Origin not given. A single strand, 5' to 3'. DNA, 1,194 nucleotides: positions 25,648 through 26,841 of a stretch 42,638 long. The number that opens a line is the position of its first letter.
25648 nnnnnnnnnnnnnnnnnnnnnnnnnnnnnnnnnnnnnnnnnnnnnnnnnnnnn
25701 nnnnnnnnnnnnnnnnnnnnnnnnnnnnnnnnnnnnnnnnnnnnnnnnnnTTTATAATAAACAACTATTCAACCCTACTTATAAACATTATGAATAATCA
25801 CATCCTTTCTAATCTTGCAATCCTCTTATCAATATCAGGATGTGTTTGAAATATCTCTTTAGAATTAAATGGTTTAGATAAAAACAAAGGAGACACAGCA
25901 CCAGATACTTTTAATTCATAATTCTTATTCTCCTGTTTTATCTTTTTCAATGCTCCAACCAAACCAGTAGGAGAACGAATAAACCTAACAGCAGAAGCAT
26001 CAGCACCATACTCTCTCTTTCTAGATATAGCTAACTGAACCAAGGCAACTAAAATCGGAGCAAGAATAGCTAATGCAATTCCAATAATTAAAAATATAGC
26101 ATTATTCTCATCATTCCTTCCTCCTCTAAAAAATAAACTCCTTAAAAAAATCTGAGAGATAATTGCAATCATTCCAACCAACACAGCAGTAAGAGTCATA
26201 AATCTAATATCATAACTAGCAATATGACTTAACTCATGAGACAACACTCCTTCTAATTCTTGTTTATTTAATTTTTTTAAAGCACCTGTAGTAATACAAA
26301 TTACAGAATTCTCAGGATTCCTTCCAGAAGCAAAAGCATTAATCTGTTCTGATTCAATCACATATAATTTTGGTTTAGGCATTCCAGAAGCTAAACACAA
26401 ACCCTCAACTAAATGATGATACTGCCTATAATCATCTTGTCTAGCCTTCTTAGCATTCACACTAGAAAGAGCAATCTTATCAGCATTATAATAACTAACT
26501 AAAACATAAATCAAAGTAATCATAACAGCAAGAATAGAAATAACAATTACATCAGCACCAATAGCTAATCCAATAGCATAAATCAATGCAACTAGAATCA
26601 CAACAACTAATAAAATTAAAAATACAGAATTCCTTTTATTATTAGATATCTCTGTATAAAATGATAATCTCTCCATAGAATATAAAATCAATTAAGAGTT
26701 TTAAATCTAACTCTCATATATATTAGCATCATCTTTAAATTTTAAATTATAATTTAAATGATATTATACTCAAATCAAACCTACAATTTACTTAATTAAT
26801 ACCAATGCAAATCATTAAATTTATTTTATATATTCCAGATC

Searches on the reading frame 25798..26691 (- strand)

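Call 30: search_protein_families(library=pfam, proteins=[window:25798-26691:-], max_evalue=0.001)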
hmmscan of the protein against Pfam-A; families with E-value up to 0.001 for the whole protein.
window:25798-26691:- (297 aa): 2 families
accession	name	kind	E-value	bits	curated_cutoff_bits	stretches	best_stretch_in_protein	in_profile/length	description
PF01435.24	Peptidase_M48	-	3.1e-34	118.8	20.3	1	89-296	5-184/186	Peptidase family M48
PF05569.17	Peptidase_M56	-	1.7e-05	24.6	31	1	49-171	103-218/296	BlaR1 peptidase M56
